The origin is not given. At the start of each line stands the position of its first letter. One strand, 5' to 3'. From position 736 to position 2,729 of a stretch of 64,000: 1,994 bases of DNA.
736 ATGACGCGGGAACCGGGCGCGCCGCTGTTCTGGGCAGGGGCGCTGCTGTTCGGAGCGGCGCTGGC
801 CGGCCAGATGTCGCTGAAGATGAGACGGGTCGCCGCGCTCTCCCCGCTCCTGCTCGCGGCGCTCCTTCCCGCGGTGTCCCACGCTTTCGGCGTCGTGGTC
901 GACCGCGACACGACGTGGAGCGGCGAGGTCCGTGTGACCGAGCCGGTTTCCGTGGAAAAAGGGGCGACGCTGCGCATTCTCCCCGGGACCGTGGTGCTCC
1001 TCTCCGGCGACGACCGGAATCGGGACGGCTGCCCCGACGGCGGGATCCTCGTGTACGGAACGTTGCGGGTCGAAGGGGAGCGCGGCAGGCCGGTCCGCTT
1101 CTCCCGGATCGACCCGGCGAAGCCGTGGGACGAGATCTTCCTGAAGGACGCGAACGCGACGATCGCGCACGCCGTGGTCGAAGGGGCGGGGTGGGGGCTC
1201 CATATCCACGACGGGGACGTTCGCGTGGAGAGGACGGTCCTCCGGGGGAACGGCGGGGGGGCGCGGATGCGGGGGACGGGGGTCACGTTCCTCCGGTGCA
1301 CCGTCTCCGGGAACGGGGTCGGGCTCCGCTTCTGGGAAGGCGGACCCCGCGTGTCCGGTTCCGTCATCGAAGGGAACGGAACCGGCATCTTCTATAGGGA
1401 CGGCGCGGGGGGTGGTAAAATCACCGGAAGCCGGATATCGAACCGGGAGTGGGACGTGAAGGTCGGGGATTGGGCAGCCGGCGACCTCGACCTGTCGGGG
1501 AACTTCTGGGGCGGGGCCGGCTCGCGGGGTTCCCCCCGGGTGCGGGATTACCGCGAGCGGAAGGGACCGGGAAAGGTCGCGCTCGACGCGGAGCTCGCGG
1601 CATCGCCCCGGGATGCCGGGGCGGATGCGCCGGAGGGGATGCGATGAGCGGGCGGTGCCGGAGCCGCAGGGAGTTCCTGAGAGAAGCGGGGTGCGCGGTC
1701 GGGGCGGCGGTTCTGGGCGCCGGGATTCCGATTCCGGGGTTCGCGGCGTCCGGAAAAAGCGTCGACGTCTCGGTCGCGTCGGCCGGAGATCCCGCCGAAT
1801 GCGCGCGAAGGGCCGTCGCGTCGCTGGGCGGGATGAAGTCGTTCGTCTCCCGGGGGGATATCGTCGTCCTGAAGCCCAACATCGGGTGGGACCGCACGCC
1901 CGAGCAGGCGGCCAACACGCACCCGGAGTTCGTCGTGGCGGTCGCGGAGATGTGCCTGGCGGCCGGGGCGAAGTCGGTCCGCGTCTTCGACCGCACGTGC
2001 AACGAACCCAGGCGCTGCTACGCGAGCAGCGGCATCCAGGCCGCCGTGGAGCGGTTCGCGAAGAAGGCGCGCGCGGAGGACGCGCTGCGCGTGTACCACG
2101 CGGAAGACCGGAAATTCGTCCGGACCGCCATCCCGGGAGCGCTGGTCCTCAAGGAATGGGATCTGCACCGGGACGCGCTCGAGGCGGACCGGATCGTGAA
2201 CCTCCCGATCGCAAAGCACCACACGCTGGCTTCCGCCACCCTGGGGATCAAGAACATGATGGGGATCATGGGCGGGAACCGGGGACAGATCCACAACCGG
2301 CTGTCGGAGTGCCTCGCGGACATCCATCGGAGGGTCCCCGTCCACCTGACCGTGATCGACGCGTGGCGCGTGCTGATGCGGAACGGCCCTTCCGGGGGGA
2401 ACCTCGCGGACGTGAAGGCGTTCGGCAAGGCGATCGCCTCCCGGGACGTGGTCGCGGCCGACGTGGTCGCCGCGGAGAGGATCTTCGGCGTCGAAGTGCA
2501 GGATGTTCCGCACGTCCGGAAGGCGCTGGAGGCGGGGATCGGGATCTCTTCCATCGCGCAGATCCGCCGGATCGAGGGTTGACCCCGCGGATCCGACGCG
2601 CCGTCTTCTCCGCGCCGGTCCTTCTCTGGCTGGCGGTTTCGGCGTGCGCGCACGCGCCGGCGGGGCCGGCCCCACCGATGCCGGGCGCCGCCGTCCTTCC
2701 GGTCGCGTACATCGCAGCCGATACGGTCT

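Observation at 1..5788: ResB/CcsB-like haem-handling protein continuous with a beta-helix domain, next to a three-module beta-helix lipoprotein sharing the same N-cap motif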

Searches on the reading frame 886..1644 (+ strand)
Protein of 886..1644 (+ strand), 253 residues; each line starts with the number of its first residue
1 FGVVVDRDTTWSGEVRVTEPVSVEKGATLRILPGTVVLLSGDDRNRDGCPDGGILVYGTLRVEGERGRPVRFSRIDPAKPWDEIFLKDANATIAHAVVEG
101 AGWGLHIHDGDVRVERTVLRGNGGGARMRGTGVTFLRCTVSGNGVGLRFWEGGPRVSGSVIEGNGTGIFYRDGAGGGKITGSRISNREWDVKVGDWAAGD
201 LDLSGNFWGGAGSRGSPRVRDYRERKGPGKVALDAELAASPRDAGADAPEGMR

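Call 91: predict_structure(alignment_id=A4)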
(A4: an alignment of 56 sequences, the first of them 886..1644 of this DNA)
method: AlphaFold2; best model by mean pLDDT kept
length: 253 residues; sequences in the alignment: 56
mean_pLDDT: 94.3   pTM: 0.91
mean pLDDT of the five models: 94.3, 94.0, 93.8, 93.8, 93.7
residues with pLDDT >= 90: 214; 70-90: 30; 50-70: 7; < 50: 2
segments of 3 or more residues with pLDDT < 50: none
pLDDT, mean of each block of 10 residues (from residue 1): 92 97 98 99 91 96 97 97 98 98 98 98 98 98 98 96 98 92 97 95 94 86 84 91 84 43
secondary structure, 60 per line:
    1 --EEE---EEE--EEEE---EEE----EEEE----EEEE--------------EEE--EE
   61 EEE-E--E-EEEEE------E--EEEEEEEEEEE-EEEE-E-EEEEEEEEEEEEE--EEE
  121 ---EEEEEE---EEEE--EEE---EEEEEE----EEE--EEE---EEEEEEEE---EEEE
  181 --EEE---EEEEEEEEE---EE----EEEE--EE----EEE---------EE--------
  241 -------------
elements in order: E3-5 E9-11 E14-17 E21-23 E28-31 E36-39 E54-56 E59-63 E70-74 E84-94 E96-99 E103-115 E118-120 E124-129 E133-136 E139-141 E145-150 E155-157 E160-162 E166-173 E177-180 E183-185 E189-197 E207-210 E219-221

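Call 93: fold_search(model_id=the predicted structure, library=pdb)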
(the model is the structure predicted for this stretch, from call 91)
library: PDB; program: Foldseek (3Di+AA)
matches with E <= 10: 435; with E <= 0.001: 2
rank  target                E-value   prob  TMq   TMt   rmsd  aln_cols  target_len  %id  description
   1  8ja4                  5.3e-04  1.00  0.49  0.29   9.7       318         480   15  Structure of the alginate epimerase/lyase (released 2024-05-08)
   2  2pyg_B                8.9e-04  0.98  0.34  0.26  10.1       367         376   13  Azotobacter vinelandii Mannuronan C-5 epimerase AlgE4 A-module (released 2008-05-27)
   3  2pyh_A                1.9e-03  0.99  0.31  0.25   9.6       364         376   13  Azotobacter vinelandii Mannuronan C-5 epimerase AlgE4 A-module complexed with mannuronan trisaccharide (released 2008-05-27)
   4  2pyg_A                2.3e-03  0.99  0.41  0.31  10.2       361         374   13  Azotobacter vinelandii Mannuronan C-5 epimerase AlgE4 A-module (released 2008-05-27)
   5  4ozy                  2.5e-03  0.99  0.36  0.23  12.9       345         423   12  Crystal Structure of the periplasmic alginate epimerase AlgG T265N mutant (released 2015-03-04)
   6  1ru4                  2.5e-03  0.99  0.42  0.29  11.5       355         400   13  Crystal structure of pectate lyase Pel9A (released 2004-04-13)
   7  4ozz                  5.1e-03  1.00  0.42  0.27  12.4       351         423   12  Crystal Structure of the periplasmic alginate epimerase AlgG T265N T268M double mutant (released 2015-03-04)
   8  5lw3                  6.2e-03  0.99  0.39  0.28  11.6       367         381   11  Azotobacter vinelandii Mannuronan C-5 epimerase AlgE6 A-module (released 2017-10-25)
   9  6w4q_A                8.0e-03  0.97  0.38  0.15  11.4       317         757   11  Crystal structure of full-length tailspike protein 2 (TSP2, ORF211) ) from Escherichia coli O157:H7 bacteriophage CAB1 (released 2021-01-20)
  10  4nk6                  1.0e-02  0.99  0.43  0.27  12.8       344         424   14  Crystal Structure of the periplasmic alginate epimerase AlgG (released 2014-01-15)
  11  2pyh_B                1.0e-02  0.93  0.35  0.25  12.1       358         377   13  Azotobacter vinelandii Mannuronan C-5 epimerase AlgE4 A-module complexed with mannuronan trisaccharide (released 2008-05-27)
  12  5dn0                  1.3e-02  0.38  0.24  0.26  11.3       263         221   12  t1555 loop variant (released 2016-08-31)
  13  6w4q_F                1.3e-02  0.96  0.41  0.16   9.9       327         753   10  Crystal structure of full-length tailspike protein 2 (TSP2, ORF211) ) from Escherichia coli O157:H7 bacteriophage CAB1 (released 2021-01-20)
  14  5dqa_A                1.6e-02  0.51  0.25  0.28  10.8       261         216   11  t3284 loop variant of beta1 (released 2016-08-31)
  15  8bwk_A                1.7e-02  0.80  0.30  0.13  11.9       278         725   11  Metagenomic derived PL6 alginate lyase (released 2023-12-20)
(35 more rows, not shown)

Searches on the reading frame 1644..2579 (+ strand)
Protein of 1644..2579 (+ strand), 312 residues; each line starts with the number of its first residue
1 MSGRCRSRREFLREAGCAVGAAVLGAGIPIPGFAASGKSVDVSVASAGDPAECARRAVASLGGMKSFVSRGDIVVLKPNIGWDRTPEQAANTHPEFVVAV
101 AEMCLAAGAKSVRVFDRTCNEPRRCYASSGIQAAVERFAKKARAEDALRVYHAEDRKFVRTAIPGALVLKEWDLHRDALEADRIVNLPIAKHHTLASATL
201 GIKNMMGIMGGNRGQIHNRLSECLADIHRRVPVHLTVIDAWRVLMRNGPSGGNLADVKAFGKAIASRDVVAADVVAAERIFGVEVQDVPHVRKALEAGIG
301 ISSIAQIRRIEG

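Call 7: search_protein_families(library=pfam, proteins=[window:1644-2579:+], max_evalue=0.1)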
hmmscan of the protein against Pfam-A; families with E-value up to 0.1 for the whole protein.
window:1644-2579:+ (312 aa): 1 family
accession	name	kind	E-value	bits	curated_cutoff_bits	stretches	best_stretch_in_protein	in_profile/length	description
PF04015.17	DUF362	-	3.9e-48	164.6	24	1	74-277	1-199/200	Domain of unknown function (DUF362)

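Call 8: search_protein_families(library=ncbifam, proteins=[window:1644-2579:+], max_evalue=0.1)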
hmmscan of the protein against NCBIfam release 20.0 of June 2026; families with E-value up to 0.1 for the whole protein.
window:1644-2579:+ (312 aa): 2 families
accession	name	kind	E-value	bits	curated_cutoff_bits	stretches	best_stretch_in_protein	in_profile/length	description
NF052623.1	Npun_F2552_fam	equivalog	3.8e-25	88.9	500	1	57-300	23-258/314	Npun_F2552 family protein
TIGR01409.1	TAT_signal_seq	domain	0.001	19.4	16.7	1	7-29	2-22/29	twin-arginine translocation signal domain-containing protein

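Call 83: search_solved_structures(query=window:1644-2579:+, max_evalue=1)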
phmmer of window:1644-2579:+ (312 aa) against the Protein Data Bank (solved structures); distinct sequences matched with E-value up to 1: 0.
